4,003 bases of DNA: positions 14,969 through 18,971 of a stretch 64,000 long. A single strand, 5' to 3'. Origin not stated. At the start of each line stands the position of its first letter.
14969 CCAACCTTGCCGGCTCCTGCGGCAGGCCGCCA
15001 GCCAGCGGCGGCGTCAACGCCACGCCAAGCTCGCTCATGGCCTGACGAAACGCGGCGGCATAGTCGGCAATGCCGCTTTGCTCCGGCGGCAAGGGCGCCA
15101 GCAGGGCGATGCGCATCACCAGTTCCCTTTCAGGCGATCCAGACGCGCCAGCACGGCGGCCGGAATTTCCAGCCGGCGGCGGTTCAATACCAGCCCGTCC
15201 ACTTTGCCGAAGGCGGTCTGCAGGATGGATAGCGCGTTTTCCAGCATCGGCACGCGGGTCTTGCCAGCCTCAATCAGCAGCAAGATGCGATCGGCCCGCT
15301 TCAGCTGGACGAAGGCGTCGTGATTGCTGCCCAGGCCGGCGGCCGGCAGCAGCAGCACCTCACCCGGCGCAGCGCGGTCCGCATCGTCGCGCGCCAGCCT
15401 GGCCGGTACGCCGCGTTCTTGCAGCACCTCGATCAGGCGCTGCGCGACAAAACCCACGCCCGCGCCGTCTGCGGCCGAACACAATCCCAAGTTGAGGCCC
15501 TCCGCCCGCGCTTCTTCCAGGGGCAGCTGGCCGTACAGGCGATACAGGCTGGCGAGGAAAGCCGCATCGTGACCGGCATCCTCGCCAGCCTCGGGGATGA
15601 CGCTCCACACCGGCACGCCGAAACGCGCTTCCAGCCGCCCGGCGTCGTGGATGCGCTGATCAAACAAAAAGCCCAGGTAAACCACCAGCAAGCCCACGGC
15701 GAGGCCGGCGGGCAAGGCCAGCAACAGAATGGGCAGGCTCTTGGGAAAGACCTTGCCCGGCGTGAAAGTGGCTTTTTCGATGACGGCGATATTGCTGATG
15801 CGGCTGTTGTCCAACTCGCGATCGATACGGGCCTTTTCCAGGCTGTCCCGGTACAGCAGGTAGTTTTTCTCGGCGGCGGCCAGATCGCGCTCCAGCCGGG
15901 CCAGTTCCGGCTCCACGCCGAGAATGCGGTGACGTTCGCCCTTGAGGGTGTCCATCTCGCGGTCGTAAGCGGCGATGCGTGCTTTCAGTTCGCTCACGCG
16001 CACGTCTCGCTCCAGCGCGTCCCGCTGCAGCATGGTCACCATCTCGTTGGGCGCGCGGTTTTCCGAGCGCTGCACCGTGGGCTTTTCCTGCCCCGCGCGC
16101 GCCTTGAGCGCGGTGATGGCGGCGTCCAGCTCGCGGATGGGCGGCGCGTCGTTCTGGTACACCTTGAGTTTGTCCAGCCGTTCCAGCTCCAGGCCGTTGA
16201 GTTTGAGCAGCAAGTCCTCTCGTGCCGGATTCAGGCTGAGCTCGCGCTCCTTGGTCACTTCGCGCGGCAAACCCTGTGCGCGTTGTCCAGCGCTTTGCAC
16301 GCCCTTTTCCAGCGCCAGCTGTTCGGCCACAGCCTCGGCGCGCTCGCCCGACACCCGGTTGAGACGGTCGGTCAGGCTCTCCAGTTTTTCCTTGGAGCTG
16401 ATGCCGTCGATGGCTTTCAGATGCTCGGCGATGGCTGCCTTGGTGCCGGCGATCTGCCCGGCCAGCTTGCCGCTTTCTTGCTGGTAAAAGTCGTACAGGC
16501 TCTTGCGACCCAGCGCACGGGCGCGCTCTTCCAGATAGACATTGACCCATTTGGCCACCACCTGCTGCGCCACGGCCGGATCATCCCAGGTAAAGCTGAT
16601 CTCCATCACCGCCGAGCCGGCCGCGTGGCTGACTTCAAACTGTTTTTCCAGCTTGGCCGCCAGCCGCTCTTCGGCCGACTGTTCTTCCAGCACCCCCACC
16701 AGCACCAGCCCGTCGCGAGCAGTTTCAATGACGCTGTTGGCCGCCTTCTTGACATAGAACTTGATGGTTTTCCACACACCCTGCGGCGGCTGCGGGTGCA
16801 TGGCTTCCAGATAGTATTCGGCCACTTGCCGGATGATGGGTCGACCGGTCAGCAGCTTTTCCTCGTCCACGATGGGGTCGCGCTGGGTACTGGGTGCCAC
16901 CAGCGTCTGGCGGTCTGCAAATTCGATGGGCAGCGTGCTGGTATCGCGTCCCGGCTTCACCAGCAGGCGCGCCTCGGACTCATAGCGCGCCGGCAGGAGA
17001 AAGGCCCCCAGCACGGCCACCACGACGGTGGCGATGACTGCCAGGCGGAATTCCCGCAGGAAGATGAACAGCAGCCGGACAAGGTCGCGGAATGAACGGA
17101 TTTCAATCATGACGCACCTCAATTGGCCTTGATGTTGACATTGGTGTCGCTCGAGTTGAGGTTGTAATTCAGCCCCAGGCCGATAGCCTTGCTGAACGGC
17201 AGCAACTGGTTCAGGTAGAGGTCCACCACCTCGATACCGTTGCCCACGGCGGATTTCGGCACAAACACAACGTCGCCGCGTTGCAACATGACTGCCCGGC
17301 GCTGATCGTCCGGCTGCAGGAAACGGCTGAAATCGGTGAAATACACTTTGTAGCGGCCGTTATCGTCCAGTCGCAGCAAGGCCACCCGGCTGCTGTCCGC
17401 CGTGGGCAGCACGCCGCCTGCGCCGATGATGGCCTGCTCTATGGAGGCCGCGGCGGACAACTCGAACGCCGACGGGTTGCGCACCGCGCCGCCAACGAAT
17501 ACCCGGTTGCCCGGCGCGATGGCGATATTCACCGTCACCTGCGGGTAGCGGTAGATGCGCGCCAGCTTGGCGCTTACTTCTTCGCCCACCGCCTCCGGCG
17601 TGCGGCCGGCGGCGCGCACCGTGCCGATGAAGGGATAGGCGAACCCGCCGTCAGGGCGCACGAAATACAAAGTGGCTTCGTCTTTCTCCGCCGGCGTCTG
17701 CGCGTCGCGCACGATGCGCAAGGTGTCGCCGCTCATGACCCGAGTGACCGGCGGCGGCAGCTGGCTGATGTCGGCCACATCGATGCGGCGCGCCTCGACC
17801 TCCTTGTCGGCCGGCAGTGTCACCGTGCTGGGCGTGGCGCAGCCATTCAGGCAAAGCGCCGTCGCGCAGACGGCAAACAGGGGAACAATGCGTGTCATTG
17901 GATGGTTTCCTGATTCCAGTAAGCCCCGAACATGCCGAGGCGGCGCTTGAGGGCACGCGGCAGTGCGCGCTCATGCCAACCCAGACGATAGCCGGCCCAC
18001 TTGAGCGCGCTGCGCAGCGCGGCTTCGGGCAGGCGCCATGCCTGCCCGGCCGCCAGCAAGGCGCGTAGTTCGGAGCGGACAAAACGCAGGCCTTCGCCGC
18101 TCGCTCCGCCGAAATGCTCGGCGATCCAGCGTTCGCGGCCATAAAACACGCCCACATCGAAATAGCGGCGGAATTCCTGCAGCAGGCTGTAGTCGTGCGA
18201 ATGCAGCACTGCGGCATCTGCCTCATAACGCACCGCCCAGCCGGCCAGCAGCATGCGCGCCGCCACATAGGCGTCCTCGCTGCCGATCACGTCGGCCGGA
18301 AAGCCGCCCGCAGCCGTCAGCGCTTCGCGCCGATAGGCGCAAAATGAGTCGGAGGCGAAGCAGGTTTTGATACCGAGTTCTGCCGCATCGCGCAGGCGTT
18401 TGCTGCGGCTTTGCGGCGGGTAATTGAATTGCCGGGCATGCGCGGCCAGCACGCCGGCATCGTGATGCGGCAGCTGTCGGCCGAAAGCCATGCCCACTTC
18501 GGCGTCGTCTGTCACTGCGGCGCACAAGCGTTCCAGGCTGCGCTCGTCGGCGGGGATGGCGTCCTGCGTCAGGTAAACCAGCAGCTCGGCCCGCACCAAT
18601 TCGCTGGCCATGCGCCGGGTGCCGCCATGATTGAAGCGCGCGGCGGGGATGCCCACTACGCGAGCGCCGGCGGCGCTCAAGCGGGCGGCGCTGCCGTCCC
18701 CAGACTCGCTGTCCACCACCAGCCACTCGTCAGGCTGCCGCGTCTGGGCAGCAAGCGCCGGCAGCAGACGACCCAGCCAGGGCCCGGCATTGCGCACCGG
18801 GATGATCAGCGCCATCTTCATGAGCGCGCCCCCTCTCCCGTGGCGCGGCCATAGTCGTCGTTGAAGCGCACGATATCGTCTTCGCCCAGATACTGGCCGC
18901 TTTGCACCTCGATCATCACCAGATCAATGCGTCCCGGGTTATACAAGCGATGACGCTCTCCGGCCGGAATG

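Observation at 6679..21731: A 15-kb, 13-gene Psl-like exopolysaccharide operon in a betaproteobacterial background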

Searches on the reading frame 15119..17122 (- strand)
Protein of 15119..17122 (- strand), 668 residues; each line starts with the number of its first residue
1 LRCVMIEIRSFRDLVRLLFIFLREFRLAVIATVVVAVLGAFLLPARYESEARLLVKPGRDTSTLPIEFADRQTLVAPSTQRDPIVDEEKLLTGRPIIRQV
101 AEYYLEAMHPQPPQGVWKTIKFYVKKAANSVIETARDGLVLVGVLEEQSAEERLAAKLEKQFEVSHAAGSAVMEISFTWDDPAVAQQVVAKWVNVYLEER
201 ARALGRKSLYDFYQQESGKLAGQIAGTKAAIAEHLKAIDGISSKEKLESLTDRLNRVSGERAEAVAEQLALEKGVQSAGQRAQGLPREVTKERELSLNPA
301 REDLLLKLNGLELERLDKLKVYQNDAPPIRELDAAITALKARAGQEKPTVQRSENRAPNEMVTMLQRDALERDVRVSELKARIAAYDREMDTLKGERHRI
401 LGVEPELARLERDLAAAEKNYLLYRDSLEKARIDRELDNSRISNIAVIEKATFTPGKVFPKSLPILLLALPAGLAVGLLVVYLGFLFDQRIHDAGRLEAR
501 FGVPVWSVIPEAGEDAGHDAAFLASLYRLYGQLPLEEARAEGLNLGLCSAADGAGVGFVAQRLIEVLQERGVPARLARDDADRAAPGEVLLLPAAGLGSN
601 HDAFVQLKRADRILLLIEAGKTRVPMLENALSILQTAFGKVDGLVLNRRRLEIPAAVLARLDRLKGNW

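Call 4: search_protein_families(library=pfam, proteins=[window:15119-17122:-], max_evalue=0.001)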
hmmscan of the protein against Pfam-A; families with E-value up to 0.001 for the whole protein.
window:15119-17122:- (668 aa): 2 families
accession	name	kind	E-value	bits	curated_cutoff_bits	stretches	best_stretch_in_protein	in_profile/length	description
PF13807.11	GNVR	-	3.6e-06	27.2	27.7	1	407-482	6-78/82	G-rich domain on putative tyrosine kinase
PF02706.20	Wzz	-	0.00052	20.7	25.5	0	13-99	4-86/91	Chain length determinant protein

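Call 6: search_protein_families(library=ncbifam, proteins=[window:15119-17122:-], max_evalue=0.001)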
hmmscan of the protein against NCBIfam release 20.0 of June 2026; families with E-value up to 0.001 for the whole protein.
window:15119-17122:- (668 aa): 7 families
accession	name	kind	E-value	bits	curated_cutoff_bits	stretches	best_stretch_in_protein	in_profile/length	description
TIGR03007.1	pepcterm_ChnLen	equivalog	5.4e-23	81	278.85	1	147-512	98-463/498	XrtA system polysaccharide chain length determinant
TIGR01005.1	eps_transp_fam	subfamily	8.7e-11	40.7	411.7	1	13-512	5-480/754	exopolysaccharide transport protein family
TIGR01006.1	polys_exp_MPA1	subfamily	1.3e-09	37.9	296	1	441-511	153-223/226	CspC family polysaccharide chain length determinant protein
TIGR03017.1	EpsF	equivalog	7.6e-09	34.8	422.75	1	151-509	112-443/444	chain length determinant protein EpsF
NF007350.0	PRK09841.1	equivalog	3.6e-06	25.4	1248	0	405-511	370-472/726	tyrosine-protein kinase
NF008568.0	PRK11519.1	equivalog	2.3e-05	22.8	1068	1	385-516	350-477/720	tyrosine-protein kinase Wzc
NF041864.1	EpsV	equivalog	0.00063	18.4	800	0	144-343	137-326/484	PCP family exopolysaccharide biosynthesis protein EpsV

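Call 30: search_solved_structures(query=window:15119-17110:-, max_evalue=1, show_alignments=2)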
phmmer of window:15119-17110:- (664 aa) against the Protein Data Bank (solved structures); distinct sequences matched with E-value up to 1: 11.
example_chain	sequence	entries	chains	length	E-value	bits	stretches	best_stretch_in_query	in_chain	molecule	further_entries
9v6l_A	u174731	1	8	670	1e-220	738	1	1-661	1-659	Biofilm formation protein PslE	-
9v75_A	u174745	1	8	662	2.9e-219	733.2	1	1-661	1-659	Biofilm formation protein PslE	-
9r62_I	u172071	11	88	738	0.00011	24.5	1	381-516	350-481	Tyrosine-protein kinase wzc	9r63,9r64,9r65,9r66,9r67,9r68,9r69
7ni2_A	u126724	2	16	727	0.00041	22.6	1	397-506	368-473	Tyrosine-protein kinase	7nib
9exq_D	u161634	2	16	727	0.00041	22.6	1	397-506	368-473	Putative transmembrane protein Wzc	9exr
9i2q_D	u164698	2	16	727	0.00041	22.6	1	397-506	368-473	Putative transmembrane protein Wzc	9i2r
9exo_H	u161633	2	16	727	0.00041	22.6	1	397-506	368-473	Putative transmembrane protein Wzc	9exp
7nhr_A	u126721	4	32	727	0.00041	22.6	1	397-506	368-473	Putative transmembrane protein Wzc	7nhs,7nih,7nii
9xgv_A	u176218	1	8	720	0.00094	21.4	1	381-516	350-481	Tyrosine-protein kinase wzc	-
6u1q_A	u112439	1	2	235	0.039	16.1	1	597-646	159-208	VpsO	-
7o97_A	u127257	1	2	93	0.44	12.6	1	211-269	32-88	hypothetical protein UY81_C0065G0003 from Candidatus Giovannonibacteria bacterium converte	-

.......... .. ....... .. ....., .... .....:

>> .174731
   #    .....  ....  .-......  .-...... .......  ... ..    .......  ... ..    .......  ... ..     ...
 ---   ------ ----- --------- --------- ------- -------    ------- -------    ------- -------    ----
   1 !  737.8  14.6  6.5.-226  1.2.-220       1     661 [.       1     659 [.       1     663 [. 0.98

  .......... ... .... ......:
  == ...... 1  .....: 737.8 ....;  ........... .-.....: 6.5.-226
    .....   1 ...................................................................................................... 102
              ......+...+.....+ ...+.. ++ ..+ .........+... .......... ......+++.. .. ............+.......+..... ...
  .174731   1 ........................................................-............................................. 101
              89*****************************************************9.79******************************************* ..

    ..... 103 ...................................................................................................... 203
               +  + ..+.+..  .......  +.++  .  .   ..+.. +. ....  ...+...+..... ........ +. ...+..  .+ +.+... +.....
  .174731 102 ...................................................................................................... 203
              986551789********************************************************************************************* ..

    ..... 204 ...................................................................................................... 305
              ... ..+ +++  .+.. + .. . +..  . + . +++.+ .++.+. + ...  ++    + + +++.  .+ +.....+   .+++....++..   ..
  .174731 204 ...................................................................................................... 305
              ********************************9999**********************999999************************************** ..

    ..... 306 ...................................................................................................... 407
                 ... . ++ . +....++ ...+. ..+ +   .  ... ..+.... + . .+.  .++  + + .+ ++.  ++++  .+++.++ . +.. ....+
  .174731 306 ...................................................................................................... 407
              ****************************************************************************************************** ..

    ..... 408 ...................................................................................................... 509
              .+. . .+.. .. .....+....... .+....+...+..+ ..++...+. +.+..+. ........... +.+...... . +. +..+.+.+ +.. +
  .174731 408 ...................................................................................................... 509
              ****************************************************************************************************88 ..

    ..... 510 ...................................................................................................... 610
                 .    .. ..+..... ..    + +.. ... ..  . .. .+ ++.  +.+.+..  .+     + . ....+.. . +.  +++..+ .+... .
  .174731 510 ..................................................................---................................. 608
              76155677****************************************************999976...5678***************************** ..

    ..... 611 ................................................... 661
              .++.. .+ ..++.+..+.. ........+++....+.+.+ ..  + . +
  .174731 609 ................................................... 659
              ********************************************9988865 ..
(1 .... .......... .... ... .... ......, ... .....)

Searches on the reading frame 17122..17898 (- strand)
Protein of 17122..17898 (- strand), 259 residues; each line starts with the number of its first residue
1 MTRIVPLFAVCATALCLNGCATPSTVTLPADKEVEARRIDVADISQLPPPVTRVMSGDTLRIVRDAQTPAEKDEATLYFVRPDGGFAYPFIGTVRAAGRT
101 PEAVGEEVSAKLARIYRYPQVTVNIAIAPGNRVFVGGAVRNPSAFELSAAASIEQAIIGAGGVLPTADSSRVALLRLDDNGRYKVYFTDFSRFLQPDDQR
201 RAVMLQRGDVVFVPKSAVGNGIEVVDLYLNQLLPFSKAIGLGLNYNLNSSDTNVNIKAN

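Call 4: search_protein_families(library=pfam, proteins=[window:17122-17898:-], max_evalue=0.001)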
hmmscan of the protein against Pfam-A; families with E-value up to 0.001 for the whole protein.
window:17122-17898:- (259 aa): 3 families
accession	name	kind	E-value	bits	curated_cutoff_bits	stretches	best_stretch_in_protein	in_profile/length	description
PF02563.21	Poly_export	-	8.6e-14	51.9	28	1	49-125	4-76/77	Polysaccharide biosynthesis/export protein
PF10531.15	SLBB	-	2.9e-08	33.9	27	1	132-181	1-49/55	SLBB domain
PF22461.2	SLBB_2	-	1.4e-07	32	27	1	132-213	2-79/79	SLBB domain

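Call 6: search_protein_families(library=ncbifam, proteins=[window:17122-17898:-], max_evalue=0.001)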
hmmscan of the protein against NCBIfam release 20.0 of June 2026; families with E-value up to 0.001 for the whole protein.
window:17122-17898:- (259 aa): 4 families
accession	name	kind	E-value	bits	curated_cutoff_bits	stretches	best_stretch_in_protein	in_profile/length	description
TIGR03027.2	pepcterm_export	equivalog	6.3e-22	78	180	1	71-216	18-167/169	XrtA/PEP-CTERM system exopolysaccharide export protein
TIGR03028.1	EpsE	equivalog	3.8e-18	65.7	262.65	1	55-216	5-162/239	polysaccharide export protein EpsE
NF011658.0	PRK15078.1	subfamily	2e-17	63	333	1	78-216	118-252/380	polysaccharide export protein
NF041843.1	EpsY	equivalog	7.9e-16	57.9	320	1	75-213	72-210/211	exopolysaccharide export protein EpsY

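Call 31: search_solved_structures(query=window:17122-17898:-, max_evalue=0.01)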
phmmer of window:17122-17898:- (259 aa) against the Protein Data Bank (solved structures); distinct sequences matched with E-value up to 0.01: 10.
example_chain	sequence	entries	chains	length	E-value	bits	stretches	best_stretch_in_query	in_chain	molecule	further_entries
9v6l_D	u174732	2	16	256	3e-74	252.6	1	13-249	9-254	Biofilm formation protein PslD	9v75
26gs_O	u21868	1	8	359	6.9e-15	58.2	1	73-216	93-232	Putative polysaccharide export protein Wza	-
9xgv_C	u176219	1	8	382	8.6e-15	57.9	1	73-216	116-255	Putative polysaccharide export protein Wza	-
9r60_A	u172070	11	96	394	9.4e-15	57.7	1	73-216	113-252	Putative polysaccharide export protein Wza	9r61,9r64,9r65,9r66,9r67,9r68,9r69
9n9a_A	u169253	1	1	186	1.4e-14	57.2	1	71-216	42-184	Polysaccharide export protein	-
7xfd_A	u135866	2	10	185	2.5e-14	56.4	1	73-215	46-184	Polysaccharide export protein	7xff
2w8i_A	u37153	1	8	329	4.6e-13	52.2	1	76-216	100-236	PUTATIVE OUTER MEMBRANE LIPOPROTEIN WZA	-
2w8h_A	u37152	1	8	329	4.8e-13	52.2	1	76-216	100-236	PUTATIVE OUTER MEMBRANE LIPOPROTEIN WZA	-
2j58_A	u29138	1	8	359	5.5e-13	52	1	76-216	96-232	OUTER MEMBRANE LIPOPROTEIN WZA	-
8dss_A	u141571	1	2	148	0.0062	19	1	133-175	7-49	ComE operon protein 1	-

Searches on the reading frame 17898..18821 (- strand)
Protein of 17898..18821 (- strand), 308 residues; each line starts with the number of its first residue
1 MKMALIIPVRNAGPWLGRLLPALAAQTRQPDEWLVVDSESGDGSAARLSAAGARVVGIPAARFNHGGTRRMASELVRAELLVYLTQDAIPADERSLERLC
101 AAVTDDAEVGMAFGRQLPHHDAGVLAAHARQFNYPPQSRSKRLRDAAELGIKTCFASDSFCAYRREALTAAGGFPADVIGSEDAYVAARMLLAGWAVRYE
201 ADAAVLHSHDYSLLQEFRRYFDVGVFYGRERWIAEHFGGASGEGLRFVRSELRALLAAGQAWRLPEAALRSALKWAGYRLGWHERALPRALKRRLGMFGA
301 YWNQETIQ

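Call 4: search_protein_families(library=pfam, proteins=[window:17898-18821:-], max_evalue=0.001)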
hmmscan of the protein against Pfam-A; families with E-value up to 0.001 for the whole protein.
window:17898-18821:- (308 aa): 4 families
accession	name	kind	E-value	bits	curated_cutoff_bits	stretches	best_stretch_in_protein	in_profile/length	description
PF00535.33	Glycos_transf_2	-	6.5e-14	52.6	23.3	1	5-168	2-164/168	Glycosyl transferase family 2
PF13641.12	Glyco_tranf_2_3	-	9.9e-11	42.5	27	1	3-218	3-222/230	Glycosyltransferase like family 2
PF13506.12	Glyco_transf_21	-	7.6e-05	22.7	21.7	1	84-220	36-169/174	Glycosyl transferase family 21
PF13632.12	Glyco_trans_2_3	-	9e-05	22.8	27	1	91-218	11-134/198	Glycosyl transferase family group 2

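Call 6: search_protein_families(library=ncbifam, proteins=[window:17898-18821:-], max_evalue=0.001)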
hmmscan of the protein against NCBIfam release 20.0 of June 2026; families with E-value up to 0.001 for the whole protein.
window:17898-18821:- (308 aa): 5 families
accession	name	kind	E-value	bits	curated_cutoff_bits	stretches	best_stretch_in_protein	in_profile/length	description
TIGR03965.1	mycofact_glyco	equivalog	3.9e-15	55.7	280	1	3-221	76-294/467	mycofactocin biosynthesis glycosyltransferase MftF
NF041875.1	EPS_EpsD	equivalog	3.5e-13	49.6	370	1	5-230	3-226/325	exopolysaccharide biosynthesis glycosyltransferase EpsD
TIGR04283.1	glyco_like_mftF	equivalog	8.4e-07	28.8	182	1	4-186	2-165/221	TIGR04283 family arsenosugar biosynthesis glycosyltransferase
TIGR03937.1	PgaC_IcaA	equivalog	0.00013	21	422.3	1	5-204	49-247/407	poly-beta-1,6-N-acetyl-D-glucosamine synthase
NF010496.0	PRK13915.1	equivalog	0.00017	20.8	262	1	3-61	33-94/307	glucosyl-3-phosphoglycerate synthase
